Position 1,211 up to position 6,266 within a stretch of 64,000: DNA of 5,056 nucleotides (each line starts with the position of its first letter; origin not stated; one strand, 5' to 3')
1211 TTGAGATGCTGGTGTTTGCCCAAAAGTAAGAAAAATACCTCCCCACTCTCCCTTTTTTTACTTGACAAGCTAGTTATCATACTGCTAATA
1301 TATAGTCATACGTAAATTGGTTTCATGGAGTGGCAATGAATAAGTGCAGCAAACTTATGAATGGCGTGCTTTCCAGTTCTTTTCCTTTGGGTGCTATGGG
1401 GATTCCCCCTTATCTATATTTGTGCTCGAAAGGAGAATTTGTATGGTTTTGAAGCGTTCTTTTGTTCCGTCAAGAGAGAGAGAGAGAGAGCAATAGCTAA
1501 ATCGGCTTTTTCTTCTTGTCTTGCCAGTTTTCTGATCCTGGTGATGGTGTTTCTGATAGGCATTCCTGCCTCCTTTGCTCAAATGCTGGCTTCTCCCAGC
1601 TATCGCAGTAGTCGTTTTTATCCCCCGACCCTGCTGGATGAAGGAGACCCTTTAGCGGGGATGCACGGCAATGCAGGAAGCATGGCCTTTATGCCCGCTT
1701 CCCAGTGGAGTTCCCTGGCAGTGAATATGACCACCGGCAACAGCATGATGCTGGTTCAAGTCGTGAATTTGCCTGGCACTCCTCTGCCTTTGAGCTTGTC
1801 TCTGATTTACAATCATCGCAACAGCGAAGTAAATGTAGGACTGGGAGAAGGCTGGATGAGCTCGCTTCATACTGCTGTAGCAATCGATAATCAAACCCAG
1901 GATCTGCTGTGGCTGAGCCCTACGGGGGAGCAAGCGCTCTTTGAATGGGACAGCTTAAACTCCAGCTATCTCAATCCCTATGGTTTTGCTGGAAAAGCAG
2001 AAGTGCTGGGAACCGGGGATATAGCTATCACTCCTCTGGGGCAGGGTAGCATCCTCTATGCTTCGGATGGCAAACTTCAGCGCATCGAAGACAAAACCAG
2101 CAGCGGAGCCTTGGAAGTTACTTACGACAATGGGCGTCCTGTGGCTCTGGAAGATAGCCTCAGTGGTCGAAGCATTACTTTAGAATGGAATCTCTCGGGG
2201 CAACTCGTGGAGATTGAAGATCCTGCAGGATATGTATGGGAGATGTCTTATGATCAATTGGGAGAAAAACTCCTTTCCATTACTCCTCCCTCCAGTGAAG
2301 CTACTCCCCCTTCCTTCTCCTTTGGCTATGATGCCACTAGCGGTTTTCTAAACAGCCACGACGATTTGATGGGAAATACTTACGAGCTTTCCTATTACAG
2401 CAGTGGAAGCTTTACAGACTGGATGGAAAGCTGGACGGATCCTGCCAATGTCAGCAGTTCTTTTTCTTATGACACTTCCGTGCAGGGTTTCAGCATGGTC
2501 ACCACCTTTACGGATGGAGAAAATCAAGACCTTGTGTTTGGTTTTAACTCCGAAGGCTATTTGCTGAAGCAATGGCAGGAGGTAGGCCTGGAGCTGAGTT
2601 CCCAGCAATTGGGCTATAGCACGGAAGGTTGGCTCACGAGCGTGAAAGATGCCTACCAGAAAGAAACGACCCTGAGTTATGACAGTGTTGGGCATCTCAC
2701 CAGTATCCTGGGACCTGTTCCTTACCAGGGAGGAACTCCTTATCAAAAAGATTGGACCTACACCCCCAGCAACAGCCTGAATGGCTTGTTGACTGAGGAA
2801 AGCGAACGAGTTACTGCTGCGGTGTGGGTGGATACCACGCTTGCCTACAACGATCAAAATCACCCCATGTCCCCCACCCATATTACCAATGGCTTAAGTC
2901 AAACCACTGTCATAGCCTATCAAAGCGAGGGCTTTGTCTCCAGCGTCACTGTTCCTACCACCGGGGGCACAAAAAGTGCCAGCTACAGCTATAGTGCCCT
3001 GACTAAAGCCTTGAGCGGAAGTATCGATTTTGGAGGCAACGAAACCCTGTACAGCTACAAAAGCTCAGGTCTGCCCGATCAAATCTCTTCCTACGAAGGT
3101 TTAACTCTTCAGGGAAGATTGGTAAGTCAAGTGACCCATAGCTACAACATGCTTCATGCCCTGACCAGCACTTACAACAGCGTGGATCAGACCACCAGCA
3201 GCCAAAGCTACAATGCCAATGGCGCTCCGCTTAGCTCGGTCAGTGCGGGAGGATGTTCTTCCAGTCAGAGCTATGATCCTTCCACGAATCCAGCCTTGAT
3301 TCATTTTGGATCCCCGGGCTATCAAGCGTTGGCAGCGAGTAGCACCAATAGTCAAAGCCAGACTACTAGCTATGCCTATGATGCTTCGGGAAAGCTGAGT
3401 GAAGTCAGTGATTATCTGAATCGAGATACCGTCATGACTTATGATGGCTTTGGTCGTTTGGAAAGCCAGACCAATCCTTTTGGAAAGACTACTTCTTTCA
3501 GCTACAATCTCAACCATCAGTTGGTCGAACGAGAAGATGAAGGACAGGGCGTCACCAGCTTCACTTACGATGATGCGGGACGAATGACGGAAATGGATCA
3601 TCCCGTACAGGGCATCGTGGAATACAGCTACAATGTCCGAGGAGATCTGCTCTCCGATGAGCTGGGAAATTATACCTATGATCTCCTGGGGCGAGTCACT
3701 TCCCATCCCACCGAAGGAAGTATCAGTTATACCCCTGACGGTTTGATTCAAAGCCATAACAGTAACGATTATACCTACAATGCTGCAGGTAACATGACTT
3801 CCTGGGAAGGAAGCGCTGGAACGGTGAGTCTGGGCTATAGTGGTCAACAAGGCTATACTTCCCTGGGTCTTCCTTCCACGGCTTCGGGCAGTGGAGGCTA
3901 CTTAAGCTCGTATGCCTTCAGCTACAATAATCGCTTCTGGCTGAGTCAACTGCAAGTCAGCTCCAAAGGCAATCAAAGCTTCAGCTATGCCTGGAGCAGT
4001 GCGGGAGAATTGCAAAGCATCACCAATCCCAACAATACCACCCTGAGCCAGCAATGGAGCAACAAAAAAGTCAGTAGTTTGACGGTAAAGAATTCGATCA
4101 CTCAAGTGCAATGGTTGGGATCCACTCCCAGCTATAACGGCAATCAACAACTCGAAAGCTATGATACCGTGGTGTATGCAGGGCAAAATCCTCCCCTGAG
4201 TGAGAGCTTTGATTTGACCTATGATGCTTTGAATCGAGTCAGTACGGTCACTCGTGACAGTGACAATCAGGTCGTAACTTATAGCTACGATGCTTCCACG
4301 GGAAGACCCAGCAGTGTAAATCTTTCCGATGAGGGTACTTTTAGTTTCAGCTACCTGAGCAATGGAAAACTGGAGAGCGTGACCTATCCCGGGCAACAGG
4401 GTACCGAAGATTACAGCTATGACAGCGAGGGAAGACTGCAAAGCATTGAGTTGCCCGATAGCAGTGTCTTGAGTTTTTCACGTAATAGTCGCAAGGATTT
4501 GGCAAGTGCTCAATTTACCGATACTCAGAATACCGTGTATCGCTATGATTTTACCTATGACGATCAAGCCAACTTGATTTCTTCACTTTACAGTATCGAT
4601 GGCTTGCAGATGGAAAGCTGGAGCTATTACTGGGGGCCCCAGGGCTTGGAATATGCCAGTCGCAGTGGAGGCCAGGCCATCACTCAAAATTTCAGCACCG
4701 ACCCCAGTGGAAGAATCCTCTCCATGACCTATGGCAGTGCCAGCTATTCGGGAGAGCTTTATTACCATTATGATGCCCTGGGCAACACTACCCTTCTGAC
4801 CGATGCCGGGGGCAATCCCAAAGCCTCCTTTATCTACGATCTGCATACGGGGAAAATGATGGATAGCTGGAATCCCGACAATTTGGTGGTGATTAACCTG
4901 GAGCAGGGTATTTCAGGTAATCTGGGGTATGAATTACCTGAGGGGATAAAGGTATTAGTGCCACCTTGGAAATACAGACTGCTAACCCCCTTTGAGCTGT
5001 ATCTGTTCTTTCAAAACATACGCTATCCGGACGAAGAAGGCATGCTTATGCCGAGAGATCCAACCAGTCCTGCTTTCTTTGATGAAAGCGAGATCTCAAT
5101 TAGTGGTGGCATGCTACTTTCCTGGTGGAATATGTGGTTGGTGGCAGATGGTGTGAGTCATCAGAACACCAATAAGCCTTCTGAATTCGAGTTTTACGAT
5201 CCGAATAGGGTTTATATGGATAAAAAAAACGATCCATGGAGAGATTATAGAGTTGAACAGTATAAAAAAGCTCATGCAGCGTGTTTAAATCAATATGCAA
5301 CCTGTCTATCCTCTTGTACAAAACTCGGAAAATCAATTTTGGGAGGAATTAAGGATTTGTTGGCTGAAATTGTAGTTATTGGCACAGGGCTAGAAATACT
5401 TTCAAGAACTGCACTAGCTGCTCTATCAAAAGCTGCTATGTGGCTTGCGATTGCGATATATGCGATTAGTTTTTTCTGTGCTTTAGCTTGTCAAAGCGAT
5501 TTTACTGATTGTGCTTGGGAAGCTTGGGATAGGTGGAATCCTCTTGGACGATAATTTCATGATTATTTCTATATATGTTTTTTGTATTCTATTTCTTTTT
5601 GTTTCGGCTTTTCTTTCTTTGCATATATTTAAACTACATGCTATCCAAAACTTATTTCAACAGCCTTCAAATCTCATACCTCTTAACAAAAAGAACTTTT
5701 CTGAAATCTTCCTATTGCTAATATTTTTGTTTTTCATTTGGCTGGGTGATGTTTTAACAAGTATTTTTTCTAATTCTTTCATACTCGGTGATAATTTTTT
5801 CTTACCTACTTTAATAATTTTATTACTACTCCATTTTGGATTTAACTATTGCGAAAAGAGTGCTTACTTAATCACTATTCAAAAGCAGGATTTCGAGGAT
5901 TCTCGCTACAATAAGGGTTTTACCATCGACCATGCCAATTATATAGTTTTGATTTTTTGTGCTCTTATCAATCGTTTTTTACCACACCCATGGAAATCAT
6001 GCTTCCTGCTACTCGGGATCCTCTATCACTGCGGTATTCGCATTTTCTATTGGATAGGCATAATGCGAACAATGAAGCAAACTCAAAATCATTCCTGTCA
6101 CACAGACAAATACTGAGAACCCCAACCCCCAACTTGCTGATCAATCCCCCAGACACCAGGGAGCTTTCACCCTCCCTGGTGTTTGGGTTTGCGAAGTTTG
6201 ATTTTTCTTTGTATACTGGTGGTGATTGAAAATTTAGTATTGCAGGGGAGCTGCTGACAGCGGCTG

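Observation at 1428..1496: (AG)9 tract separates the only well-placed SD-ATG from the RHS toxin reading frame: candidate slipped-strand ON/OFF switch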

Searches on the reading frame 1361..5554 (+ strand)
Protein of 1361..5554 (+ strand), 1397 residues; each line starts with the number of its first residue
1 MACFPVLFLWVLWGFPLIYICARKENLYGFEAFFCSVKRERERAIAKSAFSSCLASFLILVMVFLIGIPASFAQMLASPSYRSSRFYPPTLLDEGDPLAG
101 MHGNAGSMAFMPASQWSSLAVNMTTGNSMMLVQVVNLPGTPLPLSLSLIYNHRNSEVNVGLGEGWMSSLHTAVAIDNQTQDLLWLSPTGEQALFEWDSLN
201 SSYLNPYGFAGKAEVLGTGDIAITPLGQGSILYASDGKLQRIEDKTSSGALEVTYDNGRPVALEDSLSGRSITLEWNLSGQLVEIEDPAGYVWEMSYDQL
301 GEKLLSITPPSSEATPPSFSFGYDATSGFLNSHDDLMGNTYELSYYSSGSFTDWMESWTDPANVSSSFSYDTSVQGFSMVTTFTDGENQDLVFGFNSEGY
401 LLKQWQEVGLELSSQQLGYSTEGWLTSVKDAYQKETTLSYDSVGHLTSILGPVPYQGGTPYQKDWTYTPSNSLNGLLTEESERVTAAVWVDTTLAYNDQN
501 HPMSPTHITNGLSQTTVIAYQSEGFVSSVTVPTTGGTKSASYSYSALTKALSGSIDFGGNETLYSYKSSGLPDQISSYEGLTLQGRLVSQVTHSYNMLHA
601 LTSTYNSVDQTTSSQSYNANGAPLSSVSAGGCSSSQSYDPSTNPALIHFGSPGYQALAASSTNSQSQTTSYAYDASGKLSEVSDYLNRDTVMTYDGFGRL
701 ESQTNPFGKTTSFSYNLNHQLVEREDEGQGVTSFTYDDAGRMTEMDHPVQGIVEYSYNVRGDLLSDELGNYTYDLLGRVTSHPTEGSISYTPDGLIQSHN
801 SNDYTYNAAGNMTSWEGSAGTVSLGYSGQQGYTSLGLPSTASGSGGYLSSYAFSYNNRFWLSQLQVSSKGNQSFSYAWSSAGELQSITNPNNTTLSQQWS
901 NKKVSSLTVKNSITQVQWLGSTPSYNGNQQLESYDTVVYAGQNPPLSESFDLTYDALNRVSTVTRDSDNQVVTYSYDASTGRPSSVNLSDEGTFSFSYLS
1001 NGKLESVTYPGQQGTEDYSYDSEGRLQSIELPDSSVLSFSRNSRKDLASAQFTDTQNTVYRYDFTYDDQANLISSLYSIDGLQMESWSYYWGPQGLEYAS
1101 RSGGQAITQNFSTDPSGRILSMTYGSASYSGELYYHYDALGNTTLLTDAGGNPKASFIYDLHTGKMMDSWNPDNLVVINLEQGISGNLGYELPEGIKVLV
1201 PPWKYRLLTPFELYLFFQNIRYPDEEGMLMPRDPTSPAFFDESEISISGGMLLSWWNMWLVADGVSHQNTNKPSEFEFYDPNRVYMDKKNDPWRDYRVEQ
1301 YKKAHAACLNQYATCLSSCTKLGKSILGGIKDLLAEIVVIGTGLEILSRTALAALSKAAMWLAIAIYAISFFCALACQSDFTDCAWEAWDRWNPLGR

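Call 6: search_protein_families(library=pfam, proteins=[window:1361-5554:+], max_evalue=0.01)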
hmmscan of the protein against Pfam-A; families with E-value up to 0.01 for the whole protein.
window:1361-5554:+ (1397 aa): 2 families
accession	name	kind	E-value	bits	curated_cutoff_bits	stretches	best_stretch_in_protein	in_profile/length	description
PF05593.20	RHS_repeat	-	7.8e-41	138.1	22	5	715-748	1-34/38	RHS Repeat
PF20148.4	DUF6531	-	1.1e-10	42.1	24.1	1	121-194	4-74/74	Domain of unknown function (DUF6531)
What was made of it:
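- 1583..4924 (+): Conserved RHS body (DUF6531 plus YD/RHS repeats). Pfam (call 6).
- Checked: The RHS ORF 1361..5554 (1397 aa; Pfam RHS_repeat 7.8e-41 and DUF6531 1.1e-10, call 6) lies in a different frame.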

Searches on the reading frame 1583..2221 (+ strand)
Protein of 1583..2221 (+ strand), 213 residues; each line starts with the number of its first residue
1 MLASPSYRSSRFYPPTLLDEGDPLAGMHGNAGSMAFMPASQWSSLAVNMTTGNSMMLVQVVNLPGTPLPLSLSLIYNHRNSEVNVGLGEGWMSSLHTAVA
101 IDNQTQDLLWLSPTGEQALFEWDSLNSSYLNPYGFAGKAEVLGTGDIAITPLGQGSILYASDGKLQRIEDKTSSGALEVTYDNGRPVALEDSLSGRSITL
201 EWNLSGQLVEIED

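Call 15: find_related_loci(query=A1, collection=genome_contigs, flank=3000)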
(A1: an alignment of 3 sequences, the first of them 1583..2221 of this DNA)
Query A1 (213 aa) in genome_contigs; peptide patterns used: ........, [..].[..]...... (x = any residue, [..] = any of these).
57 stretches matched a pattern, but none encodes a relative of the query by tblastn (E <= 1e-3).
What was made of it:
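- Tried and rejected: A scan of one genome per GTDB species for relatives of the RHS N-terminal domain found none (call 15).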

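Call 16: find_related_loci(query=A1, collection=metagenome_contigs, flank=3000)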
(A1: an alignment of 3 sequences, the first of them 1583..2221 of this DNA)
Query A1 (213 aa) in metagenome_contigs; peptide patterns used: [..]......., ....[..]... (x = any residue, [..] = any of these).
315 stretches matched a pattern; 12 encode a relative of the query (tblastn E <= 1e-3); 12 distinct loci.
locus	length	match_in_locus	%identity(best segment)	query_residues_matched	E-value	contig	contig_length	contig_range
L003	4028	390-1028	70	1-213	2e-102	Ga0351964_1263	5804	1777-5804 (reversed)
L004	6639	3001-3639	70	1-213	3e-102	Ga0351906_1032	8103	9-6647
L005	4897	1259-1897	71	1-213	2e-102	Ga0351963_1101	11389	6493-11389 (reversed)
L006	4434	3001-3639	70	1-213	2e-102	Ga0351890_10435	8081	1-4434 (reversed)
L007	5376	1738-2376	69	1-213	9e-101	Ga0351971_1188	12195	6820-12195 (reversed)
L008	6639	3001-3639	69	1-213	9e-101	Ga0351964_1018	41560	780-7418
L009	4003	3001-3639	69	1-213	1e-98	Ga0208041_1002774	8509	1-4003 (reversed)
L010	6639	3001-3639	69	1-213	1e-98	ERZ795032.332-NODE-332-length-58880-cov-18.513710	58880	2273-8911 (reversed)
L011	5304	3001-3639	68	1-213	1e-91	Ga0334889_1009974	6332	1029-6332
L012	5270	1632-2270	69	1-213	2e-91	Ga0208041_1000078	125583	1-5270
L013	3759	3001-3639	44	1-213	8e-53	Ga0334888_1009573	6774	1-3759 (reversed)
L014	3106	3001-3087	76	1-29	1e-9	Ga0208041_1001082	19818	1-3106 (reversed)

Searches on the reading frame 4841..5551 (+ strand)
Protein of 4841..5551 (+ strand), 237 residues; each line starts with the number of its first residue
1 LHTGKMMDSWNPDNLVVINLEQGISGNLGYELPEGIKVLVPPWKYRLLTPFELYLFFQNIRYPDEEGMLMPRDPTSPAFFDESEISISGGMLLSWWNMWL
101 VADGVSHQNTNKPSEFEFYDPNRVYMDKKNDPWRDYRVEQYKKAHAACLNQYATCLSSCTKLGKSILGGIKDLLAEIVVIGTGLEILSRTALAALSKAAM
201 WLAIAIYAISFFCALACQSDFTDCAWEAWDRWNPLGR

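Call 43: search_solved_structures(query=window:4841-5551:+, max_evalue=1)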
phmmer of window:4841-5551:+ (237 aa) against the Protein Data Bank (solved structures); distinct sequences matched with E-value up to 1: 1.
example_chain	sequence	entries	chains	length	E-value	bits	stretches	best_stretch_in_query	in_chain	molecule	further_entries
1xq5_A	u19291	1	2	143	0.29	13.9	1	159-231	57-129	Hemoglobin alpha-1 chain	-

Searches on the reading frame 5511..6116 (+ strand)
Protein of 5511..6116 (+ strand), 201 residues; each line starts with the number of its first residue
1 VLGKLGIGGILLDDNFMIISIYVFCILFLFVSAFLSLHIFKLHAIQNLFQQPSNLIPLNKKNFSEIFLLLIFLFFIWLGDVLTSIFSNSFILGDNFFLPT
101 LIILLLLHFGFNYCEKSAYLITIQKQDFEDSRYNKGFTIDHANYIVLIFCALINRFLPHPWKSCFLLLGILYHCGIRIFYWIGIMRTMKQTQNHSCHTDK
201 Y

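Call 6: search_protein_families(library=pfam, proteins=[window:5511-6116:+], max_evalue=0.01)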
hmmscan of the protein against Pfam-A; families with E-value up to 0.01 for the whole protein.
window:5511-6116:+ (201 aa): 0 families

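Call 60: search_protein_families(library=pfam, proteins=[window:5559-6116:+], max_evalue=0.0001)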
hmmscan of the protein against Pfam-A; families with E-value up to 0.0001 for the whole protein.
window:5559-6116:+ (185 aa): 0 families
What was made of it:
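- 5559..6116 (+): Candidate immunity gene: a 185-aa multi-pass membrane protein that starts 4 nt after the RHS stop. No Pfam family (call 60).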
